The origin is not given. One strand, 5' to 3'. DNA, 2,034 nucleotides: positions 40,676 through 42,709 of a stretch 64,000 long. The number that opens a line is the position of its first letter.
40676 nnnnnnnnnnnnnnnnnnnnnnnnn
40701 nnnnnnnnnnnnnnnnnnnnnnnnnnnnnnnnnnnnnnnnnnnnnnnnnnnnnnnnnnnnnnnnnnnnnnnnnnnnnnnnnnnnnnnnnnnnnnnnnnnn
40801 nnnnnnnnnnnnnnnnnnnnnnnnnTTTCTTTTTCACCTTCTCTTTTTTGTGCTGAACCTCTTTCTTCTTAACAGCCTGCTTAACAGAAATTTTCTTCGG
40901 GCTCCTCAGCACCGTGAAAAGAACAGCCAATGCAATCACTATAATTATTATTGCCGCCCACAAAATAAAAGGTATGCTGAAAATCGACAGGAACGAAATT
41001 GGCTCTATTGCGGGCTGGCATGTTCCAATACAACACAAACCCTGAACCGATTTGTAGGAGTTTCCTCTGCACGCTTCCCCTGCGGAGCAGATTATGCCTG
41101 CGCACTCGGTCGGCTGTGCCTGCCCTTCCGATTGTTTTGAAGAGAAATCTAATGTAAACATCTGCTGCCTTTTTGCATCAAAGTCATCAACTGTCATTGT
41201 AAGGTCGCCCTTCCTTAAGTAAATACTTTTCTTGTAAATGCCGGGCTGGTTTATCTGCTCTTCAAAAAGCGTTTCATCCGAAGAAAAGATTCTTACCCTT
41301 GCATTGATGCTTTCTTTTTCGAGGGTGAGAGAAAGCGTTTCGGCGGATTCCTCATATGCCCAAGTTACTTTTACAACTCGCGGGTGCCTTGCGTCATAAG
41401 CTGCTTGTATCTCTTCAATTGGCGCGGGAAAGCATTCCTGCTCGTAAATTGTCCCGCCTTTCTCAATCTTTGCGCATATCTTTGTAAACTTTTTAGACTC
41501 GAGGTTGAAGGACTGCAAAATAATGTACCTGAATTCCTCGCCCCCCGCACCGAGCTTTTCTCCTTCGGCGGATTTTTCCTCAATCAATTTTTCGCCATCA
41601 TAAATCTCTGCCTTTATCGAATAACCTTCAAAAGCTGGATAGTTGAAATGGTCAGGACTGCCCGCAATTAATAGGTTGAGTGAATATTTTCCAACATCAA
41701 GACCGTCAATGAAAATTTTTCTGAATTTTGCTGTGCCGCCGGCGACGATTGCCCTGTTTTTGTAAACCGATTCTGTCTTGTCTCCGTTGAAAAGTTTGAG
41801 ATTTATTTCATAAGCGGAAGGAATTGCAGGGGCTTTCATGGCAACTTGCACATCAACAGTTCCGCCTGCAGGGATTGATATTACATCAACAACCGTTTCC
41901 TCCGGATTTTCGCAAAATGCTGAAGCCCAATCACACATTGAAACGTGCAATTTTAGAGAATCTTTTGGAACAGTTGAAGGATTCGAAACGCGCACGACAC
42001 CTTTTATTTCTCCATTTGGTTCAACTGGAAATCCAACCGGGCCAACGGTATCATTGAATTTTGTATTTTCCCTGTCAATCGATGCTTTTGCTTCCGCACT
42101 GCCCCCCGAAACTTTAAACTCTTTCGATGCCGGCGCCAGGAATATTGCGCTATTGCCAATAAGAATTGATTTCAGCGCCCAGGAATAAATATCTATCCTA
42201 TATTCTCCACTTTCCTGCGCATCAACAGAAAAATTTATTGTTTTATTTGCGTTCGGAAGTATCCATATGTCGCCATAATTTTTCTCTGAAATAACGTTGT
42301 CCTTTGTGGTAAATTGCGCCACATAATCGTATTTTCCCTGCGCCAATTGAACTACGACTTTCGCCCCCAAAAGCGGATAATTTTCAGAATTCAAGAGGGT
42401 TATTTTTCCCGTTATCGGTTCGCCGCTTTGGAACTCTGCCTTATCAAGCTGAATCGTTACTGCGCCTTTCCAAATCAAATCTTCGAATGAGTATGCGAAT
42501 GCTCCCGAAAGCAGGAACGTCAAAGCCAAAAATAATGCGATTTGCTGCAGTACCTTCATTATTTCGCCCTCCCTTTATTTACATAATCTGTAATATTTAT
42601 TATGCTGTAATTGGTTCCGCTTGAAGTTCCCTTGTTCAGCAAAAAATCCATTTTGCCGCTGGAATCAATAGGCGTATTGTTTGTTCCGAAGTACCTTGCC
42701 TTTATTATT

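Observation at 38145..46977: Translationally coupled three-gene operon encoding 2943 aa of surface proteins with complementary membrane topologies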

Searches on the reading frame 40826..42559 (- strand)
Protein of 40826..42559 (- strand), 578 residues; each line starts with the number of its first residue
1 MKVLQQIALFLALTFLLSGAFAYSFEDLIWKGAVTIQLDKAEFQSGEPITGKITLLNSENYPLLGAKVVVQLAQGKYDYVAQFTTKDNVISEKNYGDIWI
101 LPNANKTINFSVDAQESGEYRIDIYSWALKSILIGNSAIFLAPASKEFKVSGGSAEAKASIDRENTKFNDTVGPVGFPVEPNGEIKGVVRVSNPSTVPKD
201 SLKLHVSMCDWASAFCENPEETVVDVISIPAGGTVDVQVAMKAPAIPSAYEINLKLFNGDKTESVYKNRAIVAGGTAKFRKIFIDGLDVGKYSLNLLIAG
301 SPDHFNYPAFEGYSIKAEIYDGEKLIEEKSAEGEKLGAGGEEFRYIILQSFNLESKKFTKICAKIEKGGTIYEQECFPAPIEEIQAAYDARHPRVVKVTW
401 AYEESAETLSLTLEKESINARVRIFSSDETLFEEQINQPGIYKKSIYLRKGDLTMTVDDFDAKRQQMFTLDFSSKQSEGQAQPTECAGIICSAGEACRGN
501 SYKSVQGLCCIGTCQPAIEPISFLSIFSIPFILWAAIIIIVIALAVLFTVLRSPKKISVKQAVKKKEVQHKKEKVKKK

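Call 6: search_protein_families(library=pfam, proteins=[window:40826-42559:-], max_evalue=1)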
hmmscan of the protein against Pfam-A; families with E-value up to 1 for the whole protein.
window:40826-42559:- (578 aa): 4 families
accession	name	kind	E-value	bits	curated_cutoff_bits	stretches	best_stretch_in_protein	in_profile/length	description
PF11589.14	DUF3244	-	0.019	15.4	25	0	102-133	61-90/96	Domain of unknown function (DUF3244)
PF16158.11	N_BRCA1_IG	-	0.024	15.6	28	1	179-261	8-95/108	Ig-like domain from next to BRCA1 gene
PF03896.21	TRAP_alpha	-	0.034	13.8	24.7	1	524-572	121-169/180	Translocon-associated protein (TRAP), alpha subunit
PF23196.1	NOMO_6th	-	0.15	12.9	27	0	69-128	14-73/123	NOMO sixth transthyretin-like domain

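Call 11: find_homologous_proteins(query=window:40826-42559:-)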
Query window:40826-42559:- (578 aa): 36 proteins with E <= 0.001 among 8000 candidates.
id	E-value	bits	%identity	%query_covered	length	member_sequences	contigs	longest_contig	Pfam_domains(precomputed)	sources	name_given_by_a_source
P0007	0.0e+0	1290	100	100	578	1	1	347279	-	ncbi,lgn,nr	ncbi:MAG: hypothetical protein NTZ73_02355 [Candidatus Diapherotrites archaeon]|nr:hypothetical prot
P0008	2.2e-153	530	45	94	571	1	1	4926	-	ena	-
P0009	6.2e-152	525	45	93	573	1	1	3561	-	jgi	-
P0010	1.2e-147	511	46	86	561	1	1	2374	-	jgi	-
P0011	5.6e-145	502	45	96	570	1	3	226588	-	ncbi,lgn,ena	ncbi:MAG: hypothetical protein AABW59_01170 [archaeon]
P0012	1.1e-143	498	43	96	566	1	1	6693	-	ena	-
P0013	5.1e-143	496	44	96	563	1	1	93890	-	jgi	jgi:hypothetical protein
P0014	1.1e-141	491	44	90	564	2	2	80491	-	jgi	jgi:hypothetical protein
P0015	1.7e-140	487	42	92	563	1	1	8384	-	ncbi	-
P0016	3.2e-140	487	45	91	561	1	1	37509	-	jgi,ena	-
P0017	4.7e-140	486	44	91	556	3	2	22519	-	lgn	-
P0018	2.9e-138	480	42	91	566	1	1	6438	-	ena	-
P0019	1.3e-136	475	43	92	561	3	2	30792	-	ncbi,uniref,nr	ncbi:MAG: hypothetical protein HON47_03990 [Candidatus Diapherotrites archaeon]|uniref:Uncharacteriz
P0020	2.8e-130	454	40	96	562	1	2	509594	-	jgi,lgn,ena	-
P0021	5.8e-130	453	42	88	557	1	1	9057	-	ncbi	-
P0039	4.2e-106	374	37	96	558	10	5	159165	-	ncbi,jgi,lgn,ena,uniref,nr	ncbi:MAG: hypothetical protein GX950_02255 [Candidatus Diapherotrites archaeon]|uniref:Uncharacteriz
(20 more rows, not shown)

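Call 14: find_encoding_contigs(protein=P0011, flank=10000, max_places=2)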
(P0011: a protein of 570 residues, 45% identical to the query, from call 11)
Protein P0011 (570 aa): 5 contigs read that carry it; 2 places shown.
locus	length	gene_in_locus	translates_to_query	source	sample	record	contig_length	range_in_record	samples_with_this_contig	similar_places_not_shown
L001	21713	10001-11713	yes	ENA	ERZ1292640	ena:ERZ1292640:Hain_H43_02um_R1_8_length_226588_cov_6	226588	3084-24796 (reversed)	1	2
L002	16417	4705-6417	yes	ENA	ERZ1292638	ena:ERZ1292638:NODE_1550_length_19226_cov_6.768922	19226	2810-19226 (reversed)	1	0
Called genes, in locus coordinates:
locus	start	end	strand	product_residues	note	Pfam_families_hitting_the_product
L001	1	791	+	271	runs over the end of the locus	PF00483:NTP_transferase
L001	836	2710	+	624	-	PF13385:Laminin_G_3, PF02210:Laminin_G_2 (faint), PF13385:Laminin_G_3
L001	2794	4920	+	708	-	PF00270:DEAD, PF04851:ResIII, PF22527:DEXQc_Suv3 (weak), PF00176:SNF2-rel_dom (faint), PF00271:Helicase_C, PF21280:Helicase_dom4_arc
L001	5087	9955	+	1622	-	-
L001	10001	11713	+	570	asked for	-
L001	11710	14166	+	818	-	-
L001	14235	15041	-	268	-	-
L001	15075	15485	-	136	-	PF04472:SepF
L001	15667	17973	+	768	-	PF14890:Intein_splicing, PF14528:LAGLIDADG_3, PF13401:AAA_22 (faint), PF22703:Cdc6_lid, PF09079:WHD_Cdc6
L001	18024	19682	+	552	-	PF05342:Peptidase_M26_N (faint)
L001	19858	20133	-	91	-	-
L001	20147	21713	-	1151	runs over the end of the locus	PF03833:PolC_DP2_N, PF24844:PolC_DP2_central, PF24846:PolC_DP2_cat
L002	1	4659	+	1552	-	?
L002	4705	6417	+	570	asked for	-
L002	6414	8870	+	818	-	-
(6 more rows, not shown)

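Call 15: find_encoding_contigs(protein=P0020, flank=10000, max_places=2)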
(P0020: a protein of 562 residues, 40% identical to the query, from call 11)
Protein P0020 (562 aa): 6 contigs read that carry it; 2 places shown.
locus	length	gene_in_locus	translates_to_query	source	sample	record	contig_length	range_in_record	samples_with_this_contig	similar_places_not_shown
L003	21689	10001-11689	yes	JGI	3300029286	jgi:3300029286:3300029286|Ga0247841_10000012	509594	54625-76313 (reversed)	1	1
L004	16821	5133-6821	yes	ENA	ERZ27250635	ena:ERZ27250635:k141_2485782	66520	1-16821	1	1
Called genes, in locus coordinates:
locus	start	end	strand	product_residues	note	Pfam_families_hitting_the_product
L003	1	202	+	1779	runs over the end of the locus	-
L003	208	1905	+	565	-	-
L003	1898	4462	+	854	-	-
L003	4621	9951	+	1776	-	-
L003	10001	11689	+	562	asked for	-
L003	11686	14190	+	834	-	-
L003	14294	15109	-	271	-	-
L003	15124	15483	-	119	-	PF04472:SepF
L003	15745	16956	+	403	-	PF01637:ATPase_2 (weak), PF13191:AAA_16, PF13401:AAA_22, PF24883:NPHP3_N (faint), PF00004:AAA (weak), PF22703:Cdc6_lid, PF09079:WHD_Cdc6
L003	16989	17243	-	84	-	-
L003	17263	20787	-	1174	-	PF03833:PolC_DP2_N, PF24844:PolC_DP2_central, PF24846:PolC_DP2_cat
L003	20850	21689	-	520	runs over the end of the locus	PF00149:Metallophos, PF04042:DNA_pol_E_B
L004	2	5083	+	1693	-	?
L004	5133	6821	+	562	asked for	-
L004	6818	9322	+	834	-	-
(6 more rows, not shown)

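Call 16: find_encoding_contigs(protein=P0039, flank=10000, max_places=2)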
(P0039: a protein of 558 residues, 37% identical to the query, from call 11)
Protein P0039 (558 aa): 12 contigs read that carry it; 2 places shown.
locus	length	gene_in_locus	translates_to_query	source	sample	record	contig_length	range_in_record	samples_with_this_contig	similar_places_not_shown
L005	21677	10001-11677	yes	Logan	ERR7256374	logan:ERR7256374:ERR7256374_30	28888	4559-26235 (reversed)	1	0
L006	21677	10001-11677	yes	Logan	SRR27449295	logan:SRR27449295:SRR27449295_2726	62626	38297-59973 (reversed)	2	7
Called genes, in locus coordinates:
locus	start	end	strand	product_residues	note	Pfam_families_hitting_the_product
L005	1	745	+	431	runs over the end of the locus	-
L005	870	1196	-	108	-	PF01849:NAC, PF19026:UBA_HYPK (weak)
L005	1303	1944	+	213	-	-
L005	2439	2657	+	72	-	-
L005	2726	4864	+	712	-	PF00270:DEAD, PF04851:ResIII, PF00176:SNF2-rel_dom (weak), PF22527:DEXQc_Suv3 (weak), PF00271:Helicase_C, PF21280:Helicase_dom4_arc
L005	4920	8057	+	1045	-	PF13620:CarboxypepD_reg (faint)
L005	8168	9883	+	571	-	-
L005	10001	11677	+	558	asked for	-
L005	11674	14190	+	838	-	-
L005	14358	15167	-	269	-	-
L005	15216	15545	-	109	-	PF04472:SepF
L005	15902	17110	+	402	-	PF01637:ATPase_2, PF13191:AAA_16, PF13401:AAA_22, PF24883:NPHP3_N (faint), PF00004:AAA (weak), PF22606:Cdc6-ORC-like_ATPase_lid (faint), PF22703:Cdc6_lid, PF09079:WHD_Cdc6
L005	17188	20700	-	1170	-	PF03833:PolC_DP2_N, PF24844:PolC_DP2_central, PF24846:PolC_DP2_cat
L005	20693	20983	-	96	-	-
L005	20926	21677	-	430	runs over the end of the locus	PF04042:DNA_pol_E_B (weak)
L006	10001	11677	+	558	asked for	-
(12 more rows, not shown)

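Call 19: find_related_loci(query=A1, collection=genome_contigs, flank=10000)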
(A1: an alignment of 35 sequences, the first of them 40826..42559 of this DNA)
Query A1 (578 aa) in genome_contigs; peptide patterns used: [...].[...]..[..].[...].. (x = any residue, [..] = any of these).
15 stretches matched a pattern; 13 encode a relative of the query (tblastn E <= 1e-3); 13 distinct loci.
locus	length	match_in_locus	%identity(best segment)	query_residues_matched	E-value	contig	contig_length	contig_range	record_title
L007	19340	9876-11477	43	27-556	4e-138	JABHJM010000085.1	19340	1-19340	MAG: Candidatus Iainarchaeum archaeon isolate SI037_bin87 k141_2067869, whole genome shotgun sequence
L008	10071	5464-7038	41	4-514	3e-134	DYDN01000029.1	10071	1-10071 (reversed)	MAG TPA_asm: Candidatus Forterrea sp. isolate IMS_BF NODE_1575_length_10078_cov_34.1837, whole genome shotgun sequence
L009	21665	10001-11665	45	1-546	8e-152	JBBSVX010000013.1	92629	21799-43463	MAG: archaeon isolate H43-bin240_1 H43_bin240_1_000000000013, whole genome shotgun sequence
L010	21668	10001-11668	42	2-556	3e-142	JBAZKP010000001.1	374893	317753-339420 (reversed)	MAG: archaeon isolate SO_2017_LW4_146 scaffold_74_c1_LW137-91_2017, whole genome shotgun sequence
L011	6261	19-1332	45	87-516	7e-125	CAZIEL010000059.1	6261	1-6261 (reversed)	MAG TPA_asm: uncultured archaeon isolate SRP098346_co1_442 genome assembly, contig: NODE_18005_length_6261_cov_8.696584,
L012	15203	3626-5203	38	14-530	4e-124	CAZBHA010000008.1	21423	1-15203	MAG TPA_asm: uncultured archaeon isolate SRP192927_co6_212 genome assembly, contig: NODE_5210_length_21423_cov_4.568139,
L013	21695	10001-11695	36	2-556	2e-124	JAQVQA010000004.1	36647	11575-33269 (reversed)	MAG: Candidatus ainarchaeum sp. isolate STF1_216 NODE_2321_length_36647_cov_21.842607_Sandtown_F1, whole genome shotgun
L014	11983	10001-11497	41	20-517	1e-122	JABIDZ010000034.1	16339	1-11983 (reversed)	MAG: Candidatus Iainarchaeum archaeon isolate SI048_bin86 k141_189410, whole genome shotgun sequence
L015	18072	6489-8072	40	7-534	1e-125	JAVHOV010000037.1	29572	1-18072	MAG: archaeon isolate WB02no2_33_12 NODE_797_length_29572_cov_7.440458, whole genome shotgun sequence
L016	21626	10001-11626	38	10-544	1e-120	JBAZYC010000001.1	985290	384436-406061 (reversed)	MAG: archaeon isolate SO_2017_GW1_71 NODE_17_length_985290_cov_1.729804_OW334_2017, whole genome shotgun sequence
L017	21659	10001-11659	37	1-551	1e-106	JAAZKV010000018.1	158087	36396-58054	MAG: Candidatus Iainarchaeum archaeon isolate AS22ysBPME_79 124924_AS22, whole genome shotgun sequence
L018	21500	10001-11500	43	26-514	5e-131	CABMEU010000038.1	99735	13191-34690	uncultured archaeon isolate LFW-252_2 genome assembly, contig: LFW2522_5, whole genome shotgun sequence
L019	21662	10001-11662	40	5-556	5e-131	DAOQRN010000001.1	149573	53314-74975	MAG TPA_asm: archaeon isolate AMR_MDS_1191 NODE_14_length_149573_cov_8.758303, whole genome shotgun sequence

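Call 27: search_protein_families(library=ncbifam, proteins=[window:40826-42559:-], max_evalue=1)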
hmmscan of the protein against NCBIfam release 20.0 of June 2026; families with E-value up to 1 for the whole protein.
window:40826-42559:- (578 aa): 2 families
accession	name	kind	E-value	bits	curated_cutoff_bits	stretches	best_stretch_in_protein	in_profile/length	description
NF033218.1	anchor_AmaP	equivalog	0.021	14.6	55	1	528-566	46-76/166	alkaline shock response membrane anchor protein AmaP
NF045619.1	adhes_GNV_Cterm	subfamily_domain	0.077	12.2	180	1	70-125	272-328/458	BapA/Bap/LapF family large adhesin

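Call 29: search_solved_structures(query=A1, max_evalue=1)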
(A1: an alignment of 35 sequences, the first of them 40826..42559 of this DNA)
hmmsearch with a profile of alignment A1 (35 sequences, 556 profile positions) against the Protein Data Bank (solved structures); distinct sequences matched with E-value up to 1: 1.
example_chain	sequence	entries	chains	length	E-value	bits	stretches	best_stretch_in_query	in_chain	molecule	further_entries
7usy_J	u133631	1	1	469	0.069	14.9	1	22-67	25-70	ARRestin Domain protein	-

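Call 31: predict_structure(alignment_id=A1)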
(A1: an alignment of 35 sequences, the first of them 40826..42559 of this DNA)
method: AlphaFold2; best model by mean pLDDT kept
length: 578 residues; sequences in the alignment: 35
mean_pLDDT: 85.5   pTM: 0.71
mean pLDDT of the five models: 85.5, 85.2, 84.4, 82.8, 82.6
residues with pLDDT >= 90: 323; 70-90: 177; 50-70: 51; < 50: 27
segments of 3 or more residues with pLDDT < 50: 134-140, 475-482, 519-525
pLDDT, mean of each block of 10 residues (from residue 1): 83 79 75 91 96 93 92 84 82 92 94 95 86 50 85 90 92 84 95 95 94 72 95 96 92 94 92 89 92 92 74 96 97 75 73 95 95 93 95 92 93 95 93 95 94 94 93 52 71 78 81 71 49 78 82 57 77 78
secondary structure, 60 per line:
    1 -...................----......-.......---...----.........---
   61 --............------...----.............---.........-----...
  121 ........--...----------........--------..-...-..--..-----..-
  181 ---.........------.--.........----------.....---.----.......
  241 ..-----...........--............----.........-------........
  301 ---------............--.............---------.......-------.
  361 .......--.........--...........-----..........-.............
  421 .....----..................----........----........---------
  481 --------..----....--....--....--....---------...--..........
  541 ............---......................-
elements in order: H2-20 H25-28 E32-38 E42-44 E49-57 E63-74 E88-100 E104-112 E118-128 E131-133 E144-151 E184-192 E202-210 E221-225 E234-242 E248-258 E261-272 E277-285 E293-300 E310-321 E324-336 E346-352 E360-367 E370-378 H381-391 E397-403 E408-425 E430-447 E452-459 E464-471 E495-498 E501-504 E507-510 E513-516 H531-552 H556-577

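Call 39: fold_search(model_id=the predicted structure, library=pdb)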
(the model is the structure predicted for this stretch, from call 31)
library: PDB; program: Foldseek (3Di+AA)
matches with E <= 10: 1917; with E <= 0.001: 536
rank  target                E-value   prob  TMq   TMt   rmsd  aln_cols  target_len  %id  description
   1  9u61_E                7.0e-11  1.00  0.16  0.08  20.4       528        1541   10  CP/MBL pathways C3 convertase C4b2a and C3 complex (released 2026-01-14)
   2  5hcc_B                7.4e-11  1.00  0.17  0.16  18.3       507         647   10  Ternary complex of human Complement C5 with Ornithodoros moubata OmCI and Dermacentor andersoni RaCI3. (released 2016-03-30)
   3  5jpm_A                8.5e-11  1.00  0.17  0.15  19.8       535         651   10  Structure of the complex of human complement C4 with MASP-2 rebuilt using iMDFF (released 2016-08-10)
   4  3cu7_B                9.3e-11  1.00  0.19  0.10  18.1       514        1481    8  Human Complement Component 5 (released 2008-06-10)
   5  3cu7_A                1.1e-10  1.00  0.19  0.10  18.1       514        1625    8  Human Complement Component 5 (released 2008-06-10)
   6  7b2m_A                1.1e-10  1.00  0.17  0.15  20.4       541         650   10  Cryo-EM structure of complement C4b in complex with nanobody E3 (released 2022-03-02)
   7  9fx3_A                1.7e-10  1.00  0.18  0.11  19.6       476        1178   10  Structure of active human CD109 (released 2025-03-19)
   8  9u60_E                1.9e-10  1.00  0.16  0.09  20.3       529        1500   10  C3 convertases zymogen C4b2 in loading state (released 2026-01-14)
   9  5i5k_B                2.3e-10  1.00  0.19  0.10  18.7       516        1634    9  Structure of complement C5 in complex with eculizumab (released 2016-03-16)
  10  9fx2                  2.5e-10  1.00  0.19  0.12  18.9       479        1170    8  Structure of methylamine activated CD109 (released 2025-03-19)
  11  8ayh_C                2.8e-10  1.00  0.16  0.14  18.6       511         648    8  Structure of Complement C5 in Complex with small molecule inhibitor and CVF (released 2022-12-21)
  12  6rqj_B                3.1e-10  1.00  0.19  0.18  17.9       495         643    9  Structure of human complement C5 complexed with tick inhibitors OmCI, RaCI1 and CirpT1 (released 2020-01-08)
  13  4u48                  3.5e-10  1.00  0.26  0.12  17.5       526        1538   14  Crystal structure of Salmonella alpha-2-macroglobulin (released 2014-09-17)
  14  7u06_A                3.9e-10  1.00  0.18  0.12  32.8       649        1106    9  Structure of the yeast TRAPPII-Rab11/Ypt32 complex in the closed/open state (composite structure) (released 2022-04-27)
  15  7ad6_B                4.1e-10  1.00  0.18  0.16  18.1       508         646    8  Crystal structure of human complement C5 in complex with the K92 bovine knob domain peptide. (released 2021-03-10)
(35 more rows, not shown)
